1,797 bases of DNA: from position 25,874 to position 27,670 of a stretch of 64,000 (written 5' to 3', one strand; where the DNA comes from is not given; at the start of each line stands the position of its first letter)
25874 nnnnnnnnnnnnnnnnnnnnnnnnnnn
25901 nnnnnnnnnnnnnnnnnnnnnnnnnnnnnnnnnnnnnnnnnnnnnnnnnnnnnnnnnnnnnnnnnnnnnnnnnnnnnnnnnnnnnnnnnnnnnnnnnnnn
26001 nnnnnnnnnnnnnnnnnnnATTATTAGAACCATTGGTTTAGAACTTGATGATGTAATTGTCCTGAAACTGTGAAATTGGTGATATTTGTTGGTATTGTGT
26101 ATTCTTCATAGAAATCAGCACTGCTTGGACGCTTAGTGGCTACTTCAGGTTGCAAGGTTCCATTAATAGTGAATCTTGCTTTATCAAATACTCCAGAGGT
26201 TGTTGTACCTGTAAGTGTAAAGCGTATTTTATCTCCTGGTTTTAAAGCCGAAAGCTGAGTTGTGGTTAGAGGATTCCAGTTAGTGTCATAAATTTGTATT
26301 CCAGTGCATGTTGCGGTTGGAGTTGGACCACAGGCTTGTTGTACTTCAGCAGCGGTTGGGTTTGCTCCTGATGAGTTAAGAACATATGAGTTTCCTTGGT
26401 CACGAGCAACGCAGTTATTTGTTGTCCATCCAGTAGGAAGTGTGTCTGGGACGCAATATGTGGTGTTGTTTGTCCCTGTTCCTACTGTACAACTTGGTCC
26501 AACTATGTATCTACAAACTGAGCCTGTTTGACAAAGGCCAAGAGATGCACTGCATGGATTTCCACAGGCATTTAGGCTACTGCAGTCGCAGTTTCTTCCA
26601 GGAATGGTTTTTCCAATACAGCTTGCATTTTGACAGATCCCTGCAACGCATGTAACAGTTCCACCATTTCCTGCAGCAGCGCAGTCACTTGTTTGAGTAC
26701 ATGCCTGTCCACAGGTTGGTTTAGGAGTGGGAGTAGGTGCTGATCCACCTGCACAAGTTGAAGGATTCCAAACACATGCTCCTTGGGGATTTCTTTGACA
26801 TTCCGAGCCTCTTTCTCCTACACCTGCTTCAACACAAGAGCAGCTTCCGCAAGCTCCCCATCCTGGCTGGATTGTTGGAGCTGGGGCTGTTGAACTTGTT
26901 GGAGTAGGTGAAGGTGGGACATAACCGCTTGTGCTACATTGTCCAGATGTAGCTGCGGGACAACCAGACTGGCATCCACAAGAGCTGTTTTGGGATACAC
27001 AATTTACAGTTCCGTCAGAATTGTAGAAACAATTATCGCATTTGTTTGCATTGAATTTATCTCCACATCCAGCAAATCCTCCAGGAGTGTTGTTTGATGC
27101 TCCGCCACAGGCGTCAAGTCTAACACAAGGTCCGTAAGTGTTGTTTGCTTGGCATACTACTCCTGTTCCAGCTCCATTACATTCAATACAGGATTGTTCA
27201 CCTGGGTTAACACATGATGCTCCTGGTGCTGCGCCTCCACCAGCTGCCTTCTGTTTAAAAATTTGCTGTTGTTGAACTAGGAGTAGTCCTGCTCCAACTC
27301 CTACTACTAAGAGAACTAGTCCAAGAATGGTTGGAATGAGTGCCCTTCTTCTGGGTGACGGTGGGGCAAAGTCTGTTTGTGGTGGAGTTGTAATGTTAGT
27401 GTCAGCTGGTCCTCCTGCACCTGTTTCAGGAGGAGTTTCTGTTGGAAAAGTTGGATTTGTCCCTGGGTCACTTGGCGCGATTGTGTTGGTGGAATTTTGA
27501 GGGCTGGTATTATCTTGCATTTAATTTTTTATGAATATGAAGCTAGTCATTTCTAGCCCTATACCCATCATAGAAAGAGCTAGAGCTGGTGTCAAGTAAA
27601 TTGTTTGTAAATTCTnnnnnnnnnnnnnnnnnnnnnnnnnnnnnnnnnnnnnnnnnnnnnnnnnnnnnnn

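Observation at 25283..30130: Tandem duplication of a two-gene Cys-rich surface-protein cassette, conserved ends and divergent cores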

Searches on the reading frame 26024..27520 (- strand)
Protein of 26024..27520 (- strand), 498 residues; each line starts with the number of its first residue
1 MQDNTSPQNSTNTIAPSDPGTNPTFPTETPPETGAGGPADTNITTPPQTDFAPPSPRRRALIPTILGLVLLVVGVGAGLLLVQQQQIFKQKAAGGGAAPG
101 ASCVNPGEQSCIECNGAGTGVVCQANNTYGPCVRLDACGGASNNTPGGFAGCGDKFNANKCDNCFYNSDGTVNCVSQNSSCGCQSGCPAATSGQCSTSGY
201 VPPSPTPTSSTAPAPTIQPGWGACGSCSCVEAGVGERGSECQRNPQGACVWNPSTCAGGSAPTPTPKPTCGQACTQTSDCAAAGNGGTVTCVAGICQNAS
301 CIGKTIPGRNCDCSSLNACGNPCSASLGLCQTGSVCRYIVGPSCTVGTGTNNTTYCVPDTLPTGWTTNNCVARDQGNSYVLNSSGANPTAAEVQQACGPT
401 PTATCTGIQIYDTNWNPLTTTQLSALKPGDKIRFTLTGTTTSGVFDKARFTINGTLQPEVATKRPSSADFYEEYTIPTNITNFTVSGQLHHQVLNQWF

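Call 7: search_protein_families(library=pfam, proteins=[window:26024-27520:-], max_evalue=0.1)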
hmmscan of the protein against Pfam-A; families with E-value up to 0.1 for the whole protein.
window:26024-27520:- (498 aa): 0 families

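Call 13: find_encoding_contigs(protein=window:26024-27520:-, flank=10000, max_places=6)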
Protein window:26024-27520:- (498 aa): 1 contig read that carries it; 1 place shown.
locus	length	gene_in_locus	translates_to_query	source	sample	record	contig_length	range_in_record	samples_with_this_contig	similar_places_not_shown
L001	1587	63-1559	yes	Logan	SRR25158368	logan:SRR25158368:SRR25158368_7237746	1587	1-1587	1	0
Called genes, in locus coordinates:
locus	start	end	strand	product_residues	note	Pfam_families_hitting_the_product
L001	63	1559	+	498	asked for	-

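Call 14: find_homologous_proteins(query=window:26024-27520:-, max_evalue=0.001)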
Query window:26024-27520:- (498 aa): 41 proteins with E <= 0.001 among 8000 candidates.
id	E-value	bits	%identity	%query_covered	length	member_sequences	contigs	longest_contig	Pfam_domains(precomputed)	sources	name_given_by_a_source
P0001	0.0e+0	1132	100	100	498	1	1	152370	-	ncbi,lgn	ncbi:MAG TPA: hypothetical protein VF185_01065 [Patescibacteria group bacterium]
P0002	5.2e-121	423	48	100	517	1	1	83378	-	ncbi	-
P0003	7.2e-104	367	66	46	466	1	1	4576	-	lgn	-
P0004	1.6e-94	336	65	47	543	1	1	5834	-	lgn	-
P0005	1.6e-92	329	57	54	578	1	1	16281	-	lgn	-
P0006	2.4e-92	328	64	48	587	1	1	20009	-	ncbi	-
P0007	2.7e-91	325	52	53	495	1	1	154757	-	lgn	-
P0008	2.3e-90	322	43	94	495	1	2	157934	-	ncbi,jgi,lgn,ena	-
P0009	6.6e-88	314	59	48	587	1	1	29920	-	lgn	-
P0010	3.8e-72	262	41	90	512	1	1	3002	-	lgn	-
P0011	5.8e-66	241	51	46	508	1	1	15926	-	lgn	-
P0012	8.7e-61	224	69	19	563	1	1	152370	-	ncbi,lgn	ncbi:MAG TPA: hypothetical protein VF185_01075 [Patescibacteria group bacterium]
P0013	1.9e-53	200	67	19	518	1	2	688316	-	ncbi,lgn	-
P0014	1.4e-42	164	63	19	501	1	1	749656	-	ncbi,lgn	-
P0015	1.6e-36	144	56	19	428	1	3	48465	-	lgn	-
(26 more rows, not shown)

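Call 16: find_encoding_contigs(protein=P0002, flank=10000, max_places=2)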
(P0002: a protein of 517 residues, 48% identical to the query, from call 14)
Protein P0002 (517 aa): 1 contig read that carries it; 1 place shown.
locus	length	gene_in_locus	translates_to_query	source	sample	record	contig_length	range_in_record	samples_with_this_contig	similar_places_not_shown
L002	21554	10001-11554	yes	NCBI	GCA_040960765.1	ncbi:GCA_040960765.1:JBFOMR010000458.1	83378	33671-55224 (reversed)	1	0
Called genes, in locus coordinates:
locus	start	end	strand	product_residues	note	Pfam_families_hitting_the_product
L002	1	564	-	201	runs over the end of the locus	-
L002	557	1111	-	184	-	-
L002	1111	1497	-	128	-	-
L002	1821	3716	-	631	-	PF00012:HSP70, PF06723:MreB_Mbl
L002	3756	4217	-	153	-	PF01025:GrpE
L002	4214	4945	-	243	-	PF01628:HrcA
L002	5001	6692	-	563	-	PF03023:MurJ, PF13440:Polysacc_synt_3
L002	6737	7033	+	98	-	PF01649:Ribosomal_S20p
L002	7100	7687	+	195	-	PF05137:PilN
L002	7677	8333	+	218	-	-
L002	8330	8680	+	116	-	-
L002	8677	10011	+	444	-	PF00041:fn3 (weak), PF16656:Pur_ac_phosph_N, PF13620:CarboxypepD_reg (faint), PF17936:Big_6 (faint), PF19077:Big_13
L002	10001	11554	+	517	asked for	-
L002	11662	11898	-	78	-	-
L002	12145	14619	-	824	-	PF13231:PMT_2 (weak), PF26314:MptA_B_family (weak), PF02366:PMT, PF13231:PMT_2, PF16192:PMT_4TMC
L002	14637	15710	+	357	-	PF04188:Mannosyl_trans2 (weak), PF13231:PMT_2 (weak)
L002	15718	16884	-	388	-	PF03816:LytR_cpsA_psr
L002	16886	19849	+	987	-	PF00580:UvrD-helicase, PF13245:AAA_19, PF01079:Hint (weak), PF14890:Intein_splicing, PF13361:UvrD_C, PF13538:UvrD_C_2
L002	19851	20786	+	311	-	PF02388:FemAB, PF13480:Acetyltransf_6, PF02388:FemAB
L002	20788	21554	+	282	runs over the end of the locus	PF02388:FemAB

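Call 17: find_encoding_contigs(protein=P0014, flank=10000, max_places=2)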
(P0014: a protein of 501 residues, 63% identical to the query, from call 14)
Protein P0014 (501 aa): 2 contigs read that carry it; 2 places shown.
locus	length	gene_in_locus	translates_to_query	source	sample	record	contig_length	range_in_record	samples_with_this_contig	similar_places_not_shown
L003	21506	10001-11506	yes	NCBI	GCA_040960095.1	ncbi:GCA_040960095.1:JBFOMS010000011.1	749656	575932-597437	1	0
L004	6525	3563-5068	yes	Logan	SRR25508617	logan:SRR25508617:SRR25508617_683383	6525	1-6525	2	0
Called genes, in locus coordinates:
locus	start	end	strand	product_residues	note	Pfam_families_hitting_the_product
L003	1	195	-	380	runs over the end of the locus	PF08529:NusA_N, PF13184:KH_NusA_1st, PF26594:KH_NusA_2nd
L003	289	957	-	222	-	-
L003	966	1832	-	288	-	PF00226:DnaJ, PF01556:DnaJ_C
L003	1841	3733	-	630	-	PF00012:HSP70, PF06723:MreB_Mbl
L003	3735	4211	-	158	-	PF01025:GrpE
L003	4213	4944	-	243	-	PF01628:HrcA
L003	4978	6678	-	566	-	PF03023:MurJ, PF13440:Polysacc_synt_3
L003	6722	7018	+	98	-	PF01649:Ribosomal_S20p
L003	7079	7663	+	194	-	PF05137:PilN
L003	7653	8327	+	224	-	-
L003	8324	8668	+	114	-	-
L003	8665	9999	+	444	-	PF00041:fn3, PF16656:Pur_ac_phosph_N, PF13620:CarboxypepD_reg (faint), PF19077:Big_13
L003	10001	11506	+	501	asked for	-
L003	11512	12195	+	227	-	-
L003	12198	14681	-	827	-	PF02366:PMT, PF13231:PMT_2, PF16192:PMT_4TMC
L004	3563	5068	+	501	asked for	-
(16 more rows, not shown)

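Call 18: find_encoding_contigs(protein=P0013, flank=10000, max_places=2)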
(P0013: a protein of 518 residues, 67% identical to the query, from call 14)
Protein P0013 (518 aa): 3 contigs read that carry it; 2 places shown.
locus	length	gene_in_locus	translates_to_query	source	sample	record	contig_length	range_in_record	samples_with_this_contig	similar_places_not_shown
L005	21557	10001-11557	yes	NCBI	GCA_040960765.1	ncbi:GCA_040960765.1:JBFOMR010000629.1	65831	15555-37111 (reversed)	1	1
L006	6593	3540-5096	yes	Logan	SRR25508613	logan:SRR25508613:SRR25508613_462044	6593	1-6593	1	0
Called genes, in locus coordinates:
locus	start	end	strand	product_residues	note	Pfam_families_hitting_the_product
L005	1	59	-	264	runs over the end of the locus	-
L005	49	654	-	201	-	-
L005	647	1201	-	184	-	-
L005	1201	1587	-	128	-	-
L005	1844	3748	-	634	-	PF00012:HSP70, PF06723:MreB_Mbl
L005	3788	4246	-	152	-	PF01025:GrpE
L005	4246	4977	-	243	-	PF01628:HrcA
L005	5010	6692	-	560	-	PF03023:MurJ, PF13440:Polysacc_synt_3 (weak)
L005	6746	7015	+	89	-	PF01649:Ribosomal_S20p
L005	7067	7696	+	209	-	PF05137:PilN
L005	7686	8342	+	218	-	-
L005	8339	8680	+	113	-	-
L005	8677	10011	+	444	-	PF16656:Pur_ac_phosph_N, PF13620:CarboxypepD_reg (faint), PF17936:Big_6 (faint), PF19077:Big_13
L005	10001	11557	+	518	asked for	-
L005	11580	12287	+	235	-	-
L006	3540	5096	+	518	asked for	-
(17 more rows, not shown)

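Call 33: search_protein_families(library=ncbifam, proteins=[window:26024-27520:-], max_evalue=1)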
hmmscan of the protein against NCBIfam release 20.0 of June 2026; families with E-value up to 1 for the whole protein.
window:26024-27520:- (498 aa): 0 families

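Call 35: find_encoding_contigs(protein=P0008, flank=8000, max_places=1)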
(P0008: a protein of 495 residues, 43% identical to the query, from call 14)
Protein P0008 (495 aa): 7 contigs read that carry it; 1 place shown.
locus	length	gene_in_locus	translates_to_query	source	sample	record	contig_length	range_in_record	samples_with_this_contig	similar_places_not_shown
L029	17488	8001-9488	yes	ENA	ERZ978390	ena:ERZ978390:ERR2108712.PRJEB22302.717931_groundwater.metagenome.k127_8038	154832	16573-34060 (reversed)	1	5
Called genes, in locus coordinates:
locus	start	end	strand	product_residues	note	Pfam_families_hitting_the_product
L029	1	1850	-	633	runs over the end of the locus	PF00012:HSP70, PF06723:MreB_Mbl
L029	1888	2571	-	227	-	PF02498:Bro-N (faint)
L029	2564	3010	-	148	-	PF01025:GrpE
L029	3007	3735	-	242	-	PF01628:HrcA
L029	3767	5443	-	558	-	PF03023:MurJ, PF13440:Polysacc_synt_3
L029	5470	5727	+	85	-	PF01649:Ribosomal_S20p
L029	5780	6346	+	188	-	PF05137:PilN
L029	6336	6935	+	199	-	PF04350:PilO (faint)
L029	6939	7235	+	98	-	-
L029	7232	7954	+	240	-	PF00041:fn3 (weak), PF16656:Pur_ac_phosph_N (weak)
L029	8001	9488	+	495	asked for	-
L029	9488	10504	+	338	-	-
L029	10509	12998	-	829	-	PF13231:PMT_2 (weak), PF02366:PMT, PF13231:PMT_2, PF16192:PMT_4TMC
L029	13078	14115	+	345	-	-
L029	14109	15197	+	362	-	PF13231:PMT_2 (weak)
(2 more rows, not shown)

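Call 36: find_encoding_contigs(protein=P0007, flank=8000, max_places=1)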
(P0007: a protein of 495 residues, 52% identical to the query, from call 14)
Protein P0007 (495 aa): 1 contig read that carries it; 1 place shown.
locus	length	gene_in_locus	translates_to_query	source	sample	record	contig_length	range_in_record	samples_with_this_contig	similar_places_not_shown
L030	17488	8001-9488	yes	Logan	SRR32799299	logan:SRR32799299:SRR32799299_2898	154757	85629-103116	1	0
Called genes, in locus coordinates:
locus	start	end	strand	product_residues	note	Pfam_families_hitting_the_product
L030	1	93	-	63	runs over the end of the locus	-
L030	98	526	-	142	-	-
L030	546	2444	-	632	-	PF00012:HSP70, PF06723:MreB_Mbl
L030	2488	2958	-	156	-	PF01025:GrpE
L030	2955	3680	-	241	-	PF01628:HrcA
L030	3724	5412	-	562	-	PF03023:MurJ, PF13440:Polysacc_synt_3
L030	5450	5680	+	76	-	PF01649:Ribosomal_S20p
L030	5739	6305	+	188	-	PF05137:PilN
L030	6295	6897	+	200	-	-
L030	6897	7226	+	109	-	-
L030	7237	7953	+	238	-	PF16656:Pur_ac_phosph_N (weak)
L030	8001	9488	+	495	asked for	-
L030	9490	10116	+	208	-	-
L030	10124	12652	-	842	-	PF13231:PMT_2 (weak), PF02366:PMT, PF13231:PMT_2, PF16192:PMT_4TMC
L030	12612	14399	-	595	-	PF10060:DUF2298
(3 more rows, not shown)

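Call 37: find_encoding_contigs(protein=P0006, flank=8000, max_places=1)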
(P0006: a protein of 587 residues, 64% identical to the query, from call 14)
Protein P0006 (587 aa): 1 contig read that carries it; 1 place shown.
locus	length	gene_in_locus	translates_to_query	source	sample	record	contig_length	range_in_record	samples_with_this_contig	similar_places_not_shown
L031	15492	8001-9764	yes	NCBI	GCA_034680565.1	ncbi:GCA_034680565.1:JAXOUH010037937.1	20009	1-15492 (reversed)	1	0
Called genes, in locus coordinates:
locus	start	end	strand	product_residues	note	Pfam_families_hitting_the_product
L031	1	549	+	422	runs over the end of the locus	-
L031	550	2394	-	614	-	PF00012:HSP70, PF06723:MreB_Mbl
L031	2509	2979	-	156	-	PF01025:GrpE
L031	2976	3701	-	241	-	PF01628:HrcA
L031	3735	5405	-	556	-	PF03023:MurJ, PF13440:Polysacc_synt_3 (weak)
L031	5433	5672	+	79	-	PF01649:Ribosomal_S20p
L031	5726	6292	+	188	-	PF05137:PilN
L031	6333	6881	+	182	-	-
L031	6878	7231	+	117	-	-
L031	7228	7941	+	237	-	-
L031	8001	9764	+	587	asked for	-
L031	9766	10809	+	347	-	-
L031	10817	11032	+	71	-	-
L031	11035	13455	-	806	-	PF13231:PMT_2 (weak), PF02366:PMT, PF13231:PMT_2, PF16192:PMT_4TMC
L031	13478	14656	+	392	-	-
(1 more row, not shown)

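Call 38: find_encoding_contigs(protein=P0009, flank=8000, max_places=1)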
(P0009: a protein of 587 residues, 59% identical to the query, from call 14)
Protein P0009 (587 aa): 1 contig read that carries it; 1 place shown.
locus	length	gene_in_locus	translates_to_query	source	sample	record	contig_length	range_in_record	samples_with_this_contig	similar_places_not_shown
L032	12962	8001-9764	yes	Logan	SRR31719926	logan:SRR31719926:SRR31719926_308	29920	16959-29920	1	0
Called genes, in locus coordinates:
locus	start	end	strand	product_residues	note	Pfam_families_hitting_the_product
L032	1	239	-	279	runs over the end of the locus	PF00226:DnaJ, PF01556:DnaJ_C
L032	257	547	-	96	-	-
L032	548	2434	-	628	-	PF00012:HSP70, PF06723:MreB_Mbl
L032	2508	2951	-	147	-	PF01025:GrpE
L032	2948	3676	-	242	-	PF01628:HrcA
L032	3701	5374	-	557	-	PF03023:MurJ, PF13440:Polysacc_synt_3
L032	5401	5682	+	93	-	PF01649:Ribosomal_S20p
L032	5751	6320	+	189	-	PF05137:PilN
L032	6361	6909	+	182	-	-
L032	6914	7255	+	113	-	-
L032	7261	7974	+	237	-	PF00041:fn3 (weak), PF13620:CarboxypepD_reg (faint)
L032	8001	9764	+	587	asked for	-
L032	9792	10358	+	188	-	-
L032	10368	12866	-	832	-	PF02366:PMT, PF13231:PMT_2, PF16192:PMT_4TMC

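Call 62: predict_structure(alignment_id=A2)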
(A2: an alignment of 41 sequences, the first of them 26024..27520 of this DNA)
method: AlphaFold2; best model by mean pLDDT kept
length: 498 residues; sequences in the alignment: 41
mean_pLDDT: 67.0   pTM: 0.41
mean pLDDT of the five models: 67.0, 65.6, 65.4, 64.3, 64.1
residues with pLDDT >= 90: 165; 70-90: 76; 50-70: 73; < 50: 184
segments of 3 or more residues with pLDDT < 50: 6-22, 27-29, 32-52, 54-60, 93-163, 176-225, 232-239
pLDDT, mean of each block of 10 residues (from residue 1): 44 42 49 44 41 47 73 82 67 44 36 34 31 32 34 36 56 54 34 31 33 36 50 48 73 57 89 97 91 94 83 77 77 88 61 87 90 68 93 91 95 98 96 98 96 97 98 96 94 94
secondary structure, 60 per line:
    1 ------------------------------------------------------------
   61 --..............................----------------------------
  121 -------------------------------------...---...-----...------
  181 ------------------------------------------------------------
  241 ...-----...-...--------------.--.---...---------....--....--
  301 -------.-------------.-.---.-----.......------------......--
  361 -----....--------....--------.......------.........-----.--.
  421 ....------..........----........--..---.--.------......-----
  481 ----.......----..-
elements in order: H63-92 E164-166 E172-174 E241-243 E249-251 E289-292 E295-298 E334-340 E353-358 E366-369 E378-381 H390-396 E403-411 H420-424 E431-440 E445-452 E470-475 E485-491

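Call 66: fold_search(model_id=the predicted structure, library=pdb)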
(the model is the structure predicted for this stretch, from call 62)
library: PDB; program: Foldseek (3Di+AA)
matches with E <= 10: 1237; with E <= 0.001: 0
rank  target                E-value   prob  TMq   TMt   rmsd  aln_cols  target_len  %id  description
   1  9p2f_A                1.1e-02  0.96  0.13  0.16  11.4       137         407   12  Crystal structure of GH158(Pro) soaked with mixed linkage (G4G3G) oligosaccharide at 1.15 angstrom resolution (released 2026-03-11)
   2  9p25                  1.5e-02  0.98  0.14  0.17  11.0       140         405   13  Crystal structure of GH158(Pro) at 0.89 angstrom resolution (released 2026-03-11)
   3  3pe9_A                1.6e-02  1.00  0.13  0.59   4.4       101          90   11  Structures of Clostridium thermocellum CbhA fibronectin(III)-like modules (released 2011-11-23)
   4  3pdd                  2.0e-02  1.00  0.12  0.29   4.4        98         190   13  Structures of Clostridium thermocellum CbhA fibronectin(III)-like modules (released 2011-11-23)
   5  2jhs                  2.4e-02  0.97  0.14  0.42   7.2       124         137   12  CRYSTAL STRUCTURE OF RHOGDI K135H,K138H,K141H MUTANT (released 2007-05-08)
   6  8dl0_A                2.9e-02  0.91  0.12  0.15   5.7       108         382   14  CryoEM structure of the nucleotide-free and open channel A.aeolicus WzmWzt transporter (released 2022-09-21)
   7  5hno_C                3.2e-02  0.99  0.14  0.36   6.5       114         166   15  The structure of the kdo-capped saccharide binding subunit of the O-12 specific ABC transporter, Wzt (released 2016-03-09)
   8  8dky_A                3.2e-02  0.97  0.14  0.39   5.9       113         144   12  Crystal structure of the Aquifex aeolicus Wzt Carbohydrate Binding Domain bound to 3-O-methyl-D-mannose (released 2022-09-21)
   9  8b6l_N                3.2e-02  0.80  0.18  0.21  11.1       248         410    7  Subtomogram average of the human Sec61-TRAP-OSTA-translocon (released 2022-12-07)
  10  3rtl_A                4.1e-02  0.75  0.11  0.35  13.9       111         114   11  Staphylococcus aureus heme-bound IsdB-N2 (released 2011-05-18)
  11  6p9h_B                4.3e-02  0.80  0.11  0.36  11.9       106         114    9  Crystal structure of human anti staphylococcus aureus antibody STAU-281 Fab in complex with IsdB NEAT2 domain (released 2020-06-17)
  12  6jbs_B                4.6e-02  0.11  0.06  0.04  18.6       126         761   10  Bifunctional xylosidase/glucosidase LXYL (released 2020-02-12)
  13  6o14_B                5.5e-02  0.93  0.13  0.37   6.1       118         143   13  Crystal structure of the Aquifex aeolicus Wzt Carbohydrate Binding Domain (released 2020-01-15)
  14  1rho_C                5.5e-02  0.85  0.13  0.38   7.5       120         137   11  STRUCTURE OF RHO GUANINE NUCLEOTIDE DISSOCIATION INHIBITOR (released 1997-10-15)
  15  3rur_C                5.5e-02  0.75  0.11  0.34  11.9       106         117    9  Staphylococcus aureus heme-bound selenomethionine-labeled IsdB-N2 (released 2011-05-18)
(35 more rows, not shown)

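Call 70: find_encoding_contigs(protein=P0012, flank=10000, max_places=5)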
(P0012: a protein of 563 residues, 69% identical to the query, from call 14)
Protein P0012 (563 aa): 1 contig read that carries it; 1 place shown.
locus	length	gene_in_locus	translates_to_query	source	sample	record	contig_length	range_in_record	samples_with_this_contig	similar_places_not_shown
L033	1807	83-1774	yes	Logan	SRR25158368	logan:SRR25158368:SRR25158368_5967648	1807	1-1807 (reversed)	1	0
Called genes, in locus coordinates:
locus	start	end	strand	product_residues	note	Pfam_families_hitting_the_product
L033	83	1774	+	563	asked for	-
